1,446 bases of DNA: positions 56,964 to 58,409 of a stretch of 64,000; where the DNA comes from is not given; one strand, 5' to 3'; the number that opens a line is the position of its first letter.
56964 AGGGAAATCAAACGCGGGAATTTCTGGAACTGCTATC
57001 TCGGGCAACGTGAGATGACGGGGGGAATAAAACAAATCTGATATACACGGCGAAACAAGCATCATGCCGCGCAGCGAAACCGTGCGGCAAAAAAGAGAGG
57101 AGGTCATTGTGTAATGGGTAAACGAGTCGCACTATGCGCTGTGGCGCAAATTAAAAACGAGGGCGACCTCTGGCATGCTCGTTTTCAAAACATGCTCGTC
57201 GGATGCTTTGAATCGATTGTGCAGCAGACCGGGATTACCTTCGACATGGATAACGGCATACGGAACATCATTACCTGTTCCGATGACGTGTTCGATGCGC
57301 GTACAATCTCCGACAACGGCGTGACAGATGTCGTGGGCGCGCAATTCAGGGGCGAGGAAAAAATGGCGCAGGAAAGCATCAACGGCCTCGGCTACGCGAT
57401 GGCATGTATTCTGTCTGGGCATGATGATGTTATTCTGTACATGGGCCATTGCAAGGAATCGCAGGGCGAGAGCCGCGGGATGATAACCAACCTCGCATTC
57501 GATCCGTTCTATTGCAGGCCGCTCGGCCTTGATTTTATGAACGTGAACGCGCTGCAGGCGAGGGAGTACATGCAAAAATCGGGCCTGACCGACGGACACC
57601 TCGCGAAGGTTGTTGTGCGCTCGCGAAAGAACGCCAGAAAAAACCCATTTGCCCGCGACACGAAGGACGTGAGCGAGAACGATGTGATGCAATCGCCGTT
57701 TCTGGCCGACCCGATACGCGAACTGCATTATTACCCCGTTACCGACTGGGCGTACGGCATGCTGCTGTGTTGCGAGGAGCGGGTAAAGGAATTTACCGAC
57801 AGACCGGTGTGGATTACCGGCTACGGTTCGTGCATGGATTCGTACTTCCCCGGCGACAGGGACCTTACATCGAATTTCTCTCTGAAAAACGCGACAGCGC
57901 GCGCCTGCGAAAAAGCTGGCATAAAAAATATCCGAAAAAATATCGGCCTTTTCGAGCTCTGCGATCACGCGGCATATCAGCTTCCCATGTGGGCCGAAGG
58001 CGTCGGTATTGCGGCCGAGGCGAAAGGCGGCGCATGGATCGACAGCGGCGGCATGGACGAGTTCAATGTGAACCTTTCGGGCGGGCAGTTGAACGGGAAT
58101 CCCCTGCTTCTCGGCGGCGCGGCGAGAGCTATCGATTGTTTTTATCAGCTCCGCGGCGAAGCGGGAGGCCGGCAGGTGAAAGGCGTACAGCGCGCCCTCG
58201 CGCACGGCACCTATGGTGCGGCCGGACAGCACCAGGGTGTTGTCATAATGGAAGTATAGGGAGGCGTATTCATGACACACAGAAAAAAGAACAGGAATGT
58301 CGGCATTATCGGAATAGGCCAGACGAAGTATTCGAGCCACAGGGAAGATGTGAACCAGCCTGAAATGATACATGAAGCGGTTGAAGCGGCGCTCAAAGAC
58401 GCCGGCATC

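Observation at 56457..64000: Ltp4/Ltp3-like retro-aldolase operon for branched lipid or steroid side-chain breakdown in a probable anaerobic spirochaete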

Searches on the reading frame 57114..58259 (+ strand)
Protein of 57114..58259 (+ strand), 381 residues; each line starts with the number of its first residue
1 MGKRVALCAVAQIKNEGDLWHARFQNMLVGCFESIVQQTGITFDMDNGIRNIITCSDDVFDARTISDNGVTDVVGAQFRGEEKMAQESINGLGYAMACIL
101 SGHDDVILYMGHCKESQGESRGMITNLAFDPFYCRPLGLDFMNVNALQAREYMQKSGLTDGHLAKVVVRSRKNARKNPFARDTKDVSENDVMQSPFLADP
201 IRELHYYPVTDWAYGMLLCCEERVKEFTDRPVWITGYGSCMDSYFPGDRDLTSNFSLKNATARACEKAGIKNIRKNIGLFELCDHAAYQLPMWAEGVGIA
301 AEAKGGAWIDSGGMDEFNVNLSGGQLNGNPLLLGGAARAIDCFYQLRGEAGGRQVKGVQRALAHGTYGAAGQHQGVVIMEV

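Call 3: search_protein_families(library=pfam, proteins=[window:57114-58259:+], max_evalue=0.01)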
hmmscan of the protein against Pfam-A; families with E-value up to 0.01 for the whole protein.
window:57114-58259:+ (381 aa): 1 family
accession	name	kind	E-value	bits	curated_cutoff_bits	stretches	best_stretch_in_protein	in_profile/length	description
PF22691.2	Thiolase_C_1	-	4.4e-18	65.8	28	1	248-379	12-142/144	Thiolase C-terminal domain-like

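Call 4: search_protein_families(library=ncbifam, proteins=[window:57114-58259:+], max_evalue=0.01)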
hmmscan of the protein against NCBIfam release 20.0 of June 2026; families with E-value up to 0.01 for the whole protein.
window:57114-58259:+ (381 aa): 17 families
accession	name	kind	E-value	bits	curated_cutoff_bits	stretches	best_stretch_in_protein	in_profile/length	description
NF004722.0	PRK06066.1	equivalog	5.3e-51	173.8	516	1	44-380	44-384/385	thiolase domain-containing protein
NF005924.0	PRK07937.1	subfamily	8.1e-42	143.9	419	1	4-380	4-350/353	lipid-transfer protein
NF006180.0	PRK08313.1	subfamily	2.8e-41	141.6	514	1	3-378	4-381/389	thiolase domain-containing protein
NF004720.0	PRK06064.1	subfamily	2.8e-38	131.7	420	1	17-379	15-385/389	thiolase domain-containing protein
NF004721.0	PRK06065.1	equivalog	5.8e-36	124.2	455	1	56-379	60-391/393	thiolase domain-containing protein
NF053570.1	AcCoTHIOL_METTL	equivalog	3.8e-33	114.9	600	1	5-371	4-374/385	acetyl-CoA acetyltransferase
NF004982.0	PRK06365.1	equivalog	2.1e-27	96.3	695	2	18-251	31-267/430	thiolase domain-containing protein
NF004811.0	PRK06158.1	subfamily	2.8e-27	95.7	421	1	93-376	93-376/384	acetyl-CoA acetyltransferase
NF006010.0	PRK08142.1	subfamily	3.3e-26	91.9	462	1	89-377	86-383/388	thiolase domain-containing protein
NF009228.0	PRK12578.1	subfamily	7.9e-24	84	485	1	138-379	140-385/387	thiolase domain-containing protein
NF006102.0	PRK08256.1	subfamily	3.5e-23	82.3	436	1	148-365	154-378/394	lipid-transfer protein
NF004810.0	PRK06157.1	equivalog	1.4e-20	73.9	403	1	82-372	85-387/400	acetyl-CoA acetyltransferase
NF004715.0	PRK06059.1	equivalog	3.3e-19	69.1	424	2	92-225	92-227/399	lipid-transfer protein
NF053628.1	BnzsclthlBbsBGT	equivalog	8e-18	64.4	750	1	145-369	143-371/389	benzoylsuccinyl-CoA thiolase subunit BbsB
NF005892.0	PRK07855.1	subfamily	8e-17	61.2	469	1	131-367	137-378/390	lipid-transfer protein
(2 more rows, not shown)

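Call 6: search_solved_structures(query=window:57114-58259:+, max_evalue=0.001)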
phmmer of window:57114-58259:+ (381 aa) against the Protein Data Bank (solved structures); distinct sequences matched with E-value up to 0.001: 14.
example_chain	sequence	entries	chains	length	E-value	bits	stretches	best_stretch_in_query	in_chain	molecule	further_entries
4yzo_A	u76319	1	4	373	4e-27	98.4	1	99-368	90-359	Putative acyl-CoA acyltransferase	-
7yvy_A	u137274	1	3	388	2.1e-23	86.2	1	97-373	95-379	Acetyl-CoA acetyltransferase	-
6esq_A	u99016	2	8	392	3e-19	72.5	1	6-370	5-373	acetoacetyl-CoA thiolase | Acetyl-CoA acetyltransferase thiolase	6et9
4u4e_A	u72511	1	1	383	4.4e-16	62.1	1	133-371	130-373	Thiolase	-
6hsj_A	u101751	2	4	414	1.6e-15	60.2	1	149-366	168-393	SCP2-thiolase (type-1)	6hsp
6hrv_A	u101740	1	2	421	1.7e-15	60.1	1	149-366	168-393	SCP2-thiolase (type-1)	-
7pxp_C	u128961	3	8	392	4.2e-15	58.8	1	145-370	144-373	Benzoylsuccinyl-CoA thiolase subunit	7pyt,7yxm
9myr_A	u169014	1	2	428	1.8e-14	56.7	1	134-379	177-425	Nonspecific lipid-transfer protein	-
4bi9_A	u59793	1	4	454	4.7e-05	25.8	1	201-359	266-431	3-KETOACYL-COA THIOLASE, PUTATIVE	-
9skh_I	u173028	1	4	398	6e-05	25.4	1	98-379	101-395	2,4-diacetylphloroglucinol biosynthesis protein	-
9skm_I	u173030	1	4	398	6.2e-05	25.4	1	98-379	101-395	2,4-diacetylphloroglucinol biosynthesis protein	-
4bia_A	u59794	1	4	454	8.6e-05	24.9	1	201-359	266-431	3-KETOACYL-COA THIOLASE, PUTATIVE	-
6ok1_A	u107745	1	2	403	0.00011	24.6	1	136-327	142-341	Lipid-transfer protein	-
5m3k_C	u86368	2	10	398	0.00033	23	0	98-379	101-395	2,4-diacetylphloroglucinol biosynthesis protein PhlC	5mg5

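Call 21: search_solved_structures(query=window:57114-58259:+, max_evalue=1e-15, show_alignments=4)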
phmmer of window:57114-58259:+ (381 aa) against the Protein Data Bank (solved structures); distinct sequences matched with E-value up to 1e-15: 4.
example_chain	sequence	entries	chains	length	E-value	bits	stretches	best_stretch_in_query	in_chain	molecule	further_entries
4yzo_A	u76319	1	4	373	4e-27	98.4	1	99-368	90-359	Putative acyl-CoA acyltransferase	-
7yvy_A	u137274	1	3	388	2.1e-23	86.2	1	97-373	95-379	Acetyl-CoA acetyltransferase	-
6esq_A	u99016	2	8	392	3e-19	72.5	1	6-370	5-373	acetoacetyl-CoA thiolase | Acetyl-CoA acetyltransferase thiolase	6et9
4u4e_A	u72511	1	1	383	4.4e-16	62.1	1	133-371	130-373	Thiolase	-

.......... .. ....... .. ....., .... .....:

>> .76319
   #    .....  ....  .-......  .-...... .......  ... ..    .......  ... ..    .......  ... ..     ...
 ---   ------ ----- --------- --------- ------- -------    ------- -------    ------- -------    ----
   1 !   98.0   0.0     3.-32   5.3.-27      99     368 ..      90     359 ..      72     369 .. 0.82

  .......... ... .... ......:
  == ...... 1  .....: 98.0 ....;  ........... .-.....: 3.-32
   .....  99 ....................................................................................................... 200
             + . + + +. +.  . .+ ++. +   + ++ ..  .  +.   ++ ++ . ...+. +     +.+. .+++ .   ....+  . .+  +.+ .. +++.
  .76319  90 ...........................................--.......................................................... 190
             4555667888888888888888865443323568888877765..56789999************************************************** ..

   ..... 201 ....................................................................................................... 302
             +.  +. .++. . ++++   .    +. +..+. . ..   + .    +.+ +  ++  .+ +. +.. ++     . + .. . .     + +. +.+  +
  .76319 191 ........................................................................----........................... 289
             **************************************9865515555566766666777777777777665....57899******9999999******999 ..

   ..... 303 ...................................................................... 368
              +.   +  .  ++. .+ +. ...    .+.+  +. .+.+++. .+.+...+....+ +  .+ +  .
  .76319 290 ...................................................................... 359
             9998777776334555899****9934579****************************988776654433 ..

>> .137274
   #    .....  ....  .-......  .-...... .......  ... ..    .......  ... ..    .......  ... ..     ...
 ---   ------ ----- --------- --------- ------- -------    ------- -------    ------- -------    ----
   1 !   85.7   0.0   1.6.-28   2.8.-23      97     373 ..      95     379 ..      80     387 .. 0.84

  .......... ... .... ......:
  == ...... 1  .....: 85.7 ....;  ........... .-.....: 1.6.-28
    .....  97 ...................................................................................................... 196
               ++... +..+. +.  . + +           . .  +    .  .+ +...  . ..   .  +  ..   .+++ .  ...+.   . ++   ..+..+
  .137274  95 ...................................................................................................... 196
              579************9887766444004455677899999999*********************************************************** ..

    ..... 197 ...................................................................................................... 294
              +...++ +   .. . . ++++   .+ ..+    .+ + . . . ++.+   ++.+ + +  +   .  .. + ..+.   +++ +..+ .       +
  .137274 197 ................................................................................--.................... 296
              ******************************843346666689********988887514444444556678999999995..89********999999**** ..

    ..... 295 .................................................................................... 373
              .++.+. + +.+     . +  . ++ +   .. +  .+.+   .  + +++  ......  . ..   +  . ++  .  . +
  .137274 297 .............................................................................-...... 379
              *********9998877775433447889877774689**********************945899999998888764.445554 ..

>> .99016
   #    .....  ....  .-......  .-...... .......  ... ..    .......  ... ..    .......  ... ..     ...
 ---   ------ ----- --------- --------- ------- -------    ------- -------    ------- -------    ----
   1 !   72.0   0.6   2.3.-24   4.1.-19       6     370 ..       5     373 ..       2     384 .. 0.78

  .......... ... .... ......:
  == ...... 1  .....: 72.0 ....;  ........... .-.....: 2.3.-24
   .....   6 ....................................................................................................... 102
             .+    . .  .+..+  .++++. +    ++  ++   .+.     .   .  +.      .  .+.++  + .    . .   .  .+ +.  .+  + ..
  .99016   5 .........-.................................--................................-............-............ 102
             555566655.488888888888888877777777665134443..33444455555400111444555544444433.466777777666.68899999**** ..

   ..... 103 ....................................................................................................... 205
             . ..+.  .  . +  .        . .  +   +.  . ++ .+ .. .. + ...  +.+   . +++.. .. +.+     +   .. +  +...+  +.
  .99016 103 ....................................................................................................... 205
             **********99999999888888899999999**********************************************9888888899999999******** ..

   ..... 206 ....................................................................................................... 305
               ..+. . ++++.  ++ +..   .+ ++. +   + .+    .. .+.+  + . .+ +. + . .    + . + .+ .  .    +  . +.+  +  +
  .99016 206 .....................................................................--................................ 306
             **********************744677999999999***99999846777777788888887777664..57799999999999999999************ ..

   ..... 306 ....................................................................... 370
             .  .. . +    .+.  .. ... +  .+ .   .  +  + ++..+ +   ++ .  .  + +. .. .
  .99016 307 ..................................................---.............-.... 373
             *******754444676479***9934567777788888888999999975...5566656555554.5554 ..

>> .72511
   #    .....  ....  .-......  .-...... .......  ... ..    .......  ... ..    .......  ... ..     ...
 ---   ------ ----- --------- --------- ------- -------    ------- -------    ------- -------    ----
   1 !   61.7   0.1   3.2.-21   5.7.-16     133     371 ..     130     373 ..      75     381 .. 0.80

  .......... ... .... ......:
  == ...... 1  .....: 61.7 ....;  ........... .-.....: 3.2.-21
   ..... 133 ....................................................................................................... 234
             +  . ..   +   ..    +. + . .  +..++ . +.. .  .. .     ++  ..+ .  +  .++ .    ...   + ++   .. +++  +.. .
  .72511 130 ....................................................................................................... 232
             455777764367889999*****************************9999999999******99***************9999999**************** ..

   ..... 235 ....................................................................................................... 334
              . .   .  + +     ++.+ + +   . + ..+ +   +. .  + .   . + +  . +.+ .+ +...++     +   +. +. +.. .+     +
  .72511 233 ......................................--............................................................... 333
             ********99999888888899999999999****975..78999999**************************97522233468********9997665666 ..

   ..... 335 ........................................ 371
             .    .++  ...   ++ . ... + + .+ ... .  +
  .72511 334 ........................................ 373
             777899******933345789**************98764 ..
